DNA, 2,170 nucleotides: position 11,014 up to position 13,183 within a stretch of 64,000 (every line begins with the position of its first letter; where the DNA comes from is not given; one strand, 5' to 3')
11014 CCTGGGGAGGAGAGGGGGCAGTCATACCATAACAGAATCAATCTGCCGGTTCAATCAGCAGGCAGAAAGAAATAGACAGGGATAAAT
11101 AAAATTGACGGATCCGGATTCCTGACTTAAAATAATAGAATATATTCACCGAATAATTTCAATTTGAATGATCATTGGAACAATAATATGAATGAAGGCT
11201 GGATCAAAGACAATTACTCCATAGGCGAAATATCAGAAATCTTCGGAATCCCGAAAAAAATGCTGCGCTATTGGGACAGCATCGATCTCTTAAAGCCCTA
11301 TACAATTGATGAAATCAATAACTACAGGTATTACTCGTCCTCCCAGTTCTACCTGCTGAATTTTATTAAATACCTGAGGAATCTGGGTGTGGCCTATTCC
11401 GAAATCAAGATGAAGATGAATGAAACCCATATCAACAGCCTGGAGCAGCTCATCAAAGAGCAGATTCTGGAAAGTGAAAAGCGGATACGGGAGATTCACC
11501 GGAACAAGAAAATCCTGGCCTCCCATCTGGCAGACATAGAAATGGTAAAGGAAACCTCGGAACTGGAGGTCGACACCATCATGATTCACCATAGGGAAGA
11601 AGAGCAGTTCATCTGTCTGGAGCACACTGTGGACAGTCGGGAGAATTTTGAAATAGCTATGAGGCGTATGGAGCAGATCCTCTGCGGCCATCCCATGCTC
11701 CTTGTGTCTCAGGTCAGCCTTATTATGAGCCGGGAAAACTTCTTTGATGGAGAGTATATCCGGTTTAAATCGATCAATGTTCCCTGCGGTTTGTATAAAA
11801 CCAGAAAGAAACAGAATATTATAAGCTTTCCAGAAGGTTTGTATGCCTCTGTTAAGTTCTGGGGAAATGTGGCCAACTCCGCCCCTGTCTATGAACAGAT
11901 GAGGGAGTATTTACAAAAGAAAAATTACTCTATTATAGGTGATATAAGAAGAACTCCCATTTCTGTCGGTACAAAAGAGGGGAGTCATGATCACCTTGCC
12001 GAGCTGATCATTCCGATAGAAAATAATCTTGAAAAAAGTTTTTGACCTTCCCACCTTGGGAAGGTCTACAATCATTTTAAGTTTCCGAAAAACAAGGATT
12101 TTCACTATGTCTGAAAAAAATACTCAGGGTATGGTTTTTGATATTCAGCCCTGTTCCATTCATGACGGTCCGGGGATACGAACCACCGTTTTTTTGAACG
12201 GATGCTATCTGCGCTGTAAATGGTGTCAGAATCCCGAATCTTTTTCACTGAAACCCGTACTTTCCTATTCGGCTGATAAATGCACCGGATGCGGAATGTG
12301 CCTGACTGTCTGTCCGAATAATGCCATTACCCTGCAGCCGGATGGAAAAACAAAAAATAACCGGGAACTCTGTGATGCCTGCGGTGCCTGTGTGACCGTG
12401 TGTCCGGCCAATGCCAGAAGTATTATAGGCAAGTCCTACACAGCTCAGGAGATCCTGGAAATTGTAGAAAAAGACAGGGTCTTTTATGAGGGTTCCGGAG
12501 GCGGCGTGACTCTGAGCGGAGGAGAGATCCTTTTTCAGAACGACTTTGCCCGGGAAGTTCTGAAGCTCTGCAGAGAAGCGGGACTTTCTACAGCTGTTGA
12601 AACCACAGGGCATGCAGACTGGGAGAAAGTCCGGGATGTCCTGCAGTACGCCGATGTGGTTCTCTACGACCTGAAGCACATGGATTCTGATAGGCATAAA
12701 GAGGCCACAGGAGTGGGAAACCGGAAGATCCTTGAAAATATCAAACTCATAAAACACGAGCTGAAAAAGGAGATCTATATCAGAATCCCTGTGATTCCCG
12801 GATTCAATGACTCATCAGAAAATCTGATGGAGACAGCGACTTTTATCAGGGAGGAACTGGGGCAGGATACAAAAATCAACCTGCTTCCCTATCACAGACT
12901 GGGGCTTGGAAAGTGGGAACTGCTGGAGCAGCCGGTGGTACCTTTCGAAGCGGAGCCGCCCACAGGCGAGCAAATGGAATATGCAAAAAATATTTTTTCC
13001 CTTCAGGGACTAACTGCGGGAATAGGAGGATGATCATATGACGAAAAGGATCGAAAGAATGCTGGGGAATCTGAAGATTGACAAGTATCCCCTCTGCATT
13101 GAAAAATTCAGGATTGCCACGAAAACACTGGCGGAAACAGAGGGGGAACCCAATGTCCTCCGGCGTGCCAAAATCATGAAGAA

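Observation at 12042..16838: Orphan glycyl-radical enzyme operon (activase + 797-aa GRE + dedicated permease) with a G-C-L-D thiyl loop instead of the eliminase G-C-V-E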

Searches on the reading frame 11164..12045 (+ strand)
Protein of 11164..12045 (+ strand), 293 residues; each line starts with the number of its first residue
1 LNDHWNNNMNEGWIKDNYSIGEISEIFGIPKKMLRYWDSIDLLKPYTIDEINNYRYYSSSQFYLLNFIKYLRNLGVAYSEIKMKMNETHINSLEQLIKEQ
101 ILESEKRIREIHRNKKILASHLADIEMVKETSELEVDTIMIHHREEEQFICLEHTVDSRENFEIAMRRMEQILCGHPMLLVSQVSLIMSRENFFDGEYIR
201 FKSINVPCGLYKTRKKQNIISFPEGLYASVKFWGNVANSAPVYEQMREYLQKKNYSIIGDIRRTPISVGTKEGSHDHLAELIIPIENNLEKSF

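Call 3: search_protein_families(library=pfam, proteins=[window:11164-12045:+])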
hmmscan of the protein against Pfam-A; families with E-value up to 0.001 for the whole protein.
window:11164-12045:+ (293 aa): 3 families
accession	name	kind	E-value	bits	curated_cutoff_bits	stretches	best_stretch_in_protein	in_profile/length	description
PF13411.12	MerR_1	-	6.6e-14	52.2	21.6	1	18-87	1-68/69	MerR HTH family regulatory protein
PF00376.29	MerR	-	6.8e-10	39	28.2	1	19-57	1-38/38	MerR family regulatory protein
PF06445.20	GyrI-like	-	0.00025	21.8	26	1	139-285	3-154/155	GyrI-like small molecule binding domain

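Call 4: search_protein_families(library=ncbifam, proteins=[window:11164-12045:+])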
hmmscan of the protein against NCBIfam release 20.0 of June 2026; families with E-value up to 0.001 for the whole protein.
window:11164-12045:+ (293 aa): 8 families
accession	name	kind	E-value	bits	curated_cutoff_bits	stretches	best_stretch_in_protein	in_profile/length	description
NF053782.1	ChlnTransRegdde3219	equivalog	2.7e-15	56.6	450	1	15-164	4-155/278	choline utilization transcriptional activator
TIGR02051.1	MerR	equivalog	2.5e-08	34.2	150.85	1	20-127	2-111/124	mercury resistance transcriptional regulator MerR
NF007069.0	PRK09514.1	equivalog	1.2e-07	31.8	143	1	18-119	2-108/141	Zn(2+)-responsive transcriptional regulator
TIGR02044.1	CueR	equivalog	1.3e-07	31.8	147.4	1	20-120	3-107/127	Cu(I)-responsive transcriptional regulator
TIGR02047.1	CadR-PbrR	equivalog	2.2e-06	27.7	151.45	1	20-119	3-106/127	Cd(II)/Pb(II)-responsive transcriptional regulator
TIGR02043.1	ZntR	equivalog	5.6e-06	26.5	167.95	1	18-118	2-107/131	Zn(2+)-responsive transcriptional regulator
NF041849.1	trans_regNmlR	equivalog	0.00039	20.5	175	1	20-110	3-97/117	stress response transcriptional regulator NmlR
NF053740.1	TransRegTnrAGPos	equivalog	0.00041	20.5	140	1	18-104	13-98/108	hypothetical protein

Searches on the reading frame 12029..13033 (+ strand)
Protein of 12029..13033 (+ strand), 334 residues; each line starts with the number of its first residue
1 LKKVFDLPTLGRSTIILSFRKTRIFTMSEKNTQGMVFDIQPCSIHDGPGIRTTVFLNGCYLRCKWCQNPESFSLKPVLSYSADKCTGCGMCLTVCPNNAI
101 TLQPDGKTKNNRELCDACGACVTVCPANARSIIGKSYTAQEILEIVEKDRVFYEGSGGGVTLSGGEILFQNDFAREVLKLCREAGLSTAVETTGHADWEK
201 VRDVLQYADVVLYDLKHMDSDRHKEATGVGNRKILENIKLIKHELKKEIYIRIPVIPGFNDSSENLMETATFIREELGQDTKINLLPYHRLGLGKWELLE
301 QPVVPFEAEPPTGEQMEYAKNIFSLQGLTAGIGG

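Call 3: search_protein_families(library=pfam, proteins=[window:12029-13033:+])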
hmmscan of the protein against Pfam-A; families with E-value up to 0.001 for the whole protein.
window:12029-13033:+ (334 aa): 13 families
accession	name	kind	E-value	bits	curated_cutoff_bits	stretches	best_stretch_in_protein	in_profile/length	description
PF04055.27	Radical_SAM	-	7.1e-19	69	29.5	1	54-268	2-164/166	Radical SAM superfamily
PF00037.32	Fer4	-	8.5e-16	57.5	21.1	2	81-101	4-24/24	4Fe-4S binding domain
PF12837.12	Fer4_6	-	1.3e-12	47.5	25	2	80-100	4-24/24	4Fe-4S binding domain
PF13353.11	Fer4_12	-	2e-11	44.8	22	1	46-225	2-125/137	4Fe-4S single cluster domain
PF12838.12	Fer4_7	-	8.7e-11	42.6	27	1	84-129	1-52/52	4Fe-4S dicluster domain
PF13237.11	Fer4_10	-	1.1e-09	38.5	25.5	2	80-126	4-53/53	4Fe-4S dicluster domain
PF13187.11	Fer4_9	-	7.3e-09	36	27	1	84-128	1-50/52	4Fe-4S dicluster domain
PF14697.11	Fer4_21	-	3.6e-08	33.9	35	1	58-102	13-59/59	4Fe-4S dicluster domain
PF12797.12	Fer4_2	-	6.8e-07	29.3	24.5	1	80-96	5-21/22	4Fe-4S binding domain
PF25160.1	LdpA_Fe-S-bd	-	9.9e-07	28.9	27.6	1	82-102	25-45/49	LdpA Fe-S cluster-binding domain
PF13484.11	Fer4_16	-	4.2e-05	24.7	30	1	84-111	1-27/66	4Fe-4S double cluster binding domain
PF12800.12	Fer4_4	-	0.00062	20.4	24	0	83-97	2-16/17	4Fe-4S binding domain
PF13183.11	Fer4_8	-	0.00072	20.5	27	0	82-128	2-67/68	4Fe-4S dicluster domain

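Call 4: search_protein_families(library=ncbifam, proteins=[window:12029-13033:+])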
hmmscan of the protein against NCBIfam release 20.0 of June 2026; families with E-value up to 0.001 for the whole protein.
window:12029-13033:+ (334 aa): 80 families (the best 25 are shown)
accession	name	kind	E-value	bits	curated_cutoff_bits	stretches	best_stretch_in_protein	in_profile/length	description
TIGR02494.1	PFLE_PFLC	subfamily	1.6e-107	359.1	174.35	1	36-324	1-290/293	glycyl-radical enzyme activating protein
NF043069.1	T4HPD_activ_SAM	equivalog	2e-104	349.2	425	1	34-334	2-299/299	trans-4-hydroxy-L-proline dehydratase activase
NF048010.1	SfplDhtActHpsHDes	equivalog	3.4e-101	338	430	1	30-317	2-292/298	(2S)-3-sulfopropanediol dehydratase activating enzyme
NF033717.2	HPDL_rSAM_activ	equivalog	7.6e-88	294.7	420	1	32-333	2-306/311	4-hydroxyphenylacetate decarboxylase activase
NF033719.1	ind_deCO2_activ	equivalog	3.3e-87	292.6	425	1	34-329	1-299/302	indoleacetate decarboxylase activase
TIGR04395.1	cutC_activ_rSAM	equivalog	1.9e-84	283.6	360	1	33-301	4-275/309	choline TMA-lyase-activating enzyme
NF048008.1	SfplDhtActHpfHKleb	equivalog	5.5e-82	275.5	500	1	36-301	2-271/308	(2S)-3-sulfopropanediol dehydratase activating enzyme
TIGR04003.1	rSAM_BssD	equivalog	3.5e-67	226.8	496.45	1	35-299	2-270/314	[benzylsuccinate synthase]-activating enzyme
NF007483.0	PRK10076.1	equivalog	2e-60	204.5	326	2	114-334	75-292/292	[formate-C-acetyltransferase]-activating enzyme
TIGR02493.1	PFLA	equivalog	4.2e-57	193.2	231.75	2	134-323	43-232/235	pyruvate formate-lyase-activating protein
TIGR04041.1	activase_YjjW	hypoth_equivalog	2.1e-55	188.1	250.2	1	34-295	2-245/276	YjjW family glycine radical enzyme activase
NF008356.0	PRK11145.1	equivalog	8.6e-50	169.3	375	2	134-327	48-241/246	pyruvate formate lyase 1-activating protein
TIGR02495.1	NrdG2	equivalog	6.5e-15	55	131.15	2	137-276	47-183/193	anaerobic ribonucleoside-triphosphate reductase activating protein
TIGR04337.1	AmmeMemoSam_rS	hypoth_equivalog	5.8e-14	51.7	220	1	171-306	132-263/349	AmmeMemoRadiSam system radical SAM enzyme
NF040864.1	HgcB_ferredoxin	equivalog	6.3e-13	48.4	99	1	78-142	9-73/93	mercury methylation ferredoxin HgcB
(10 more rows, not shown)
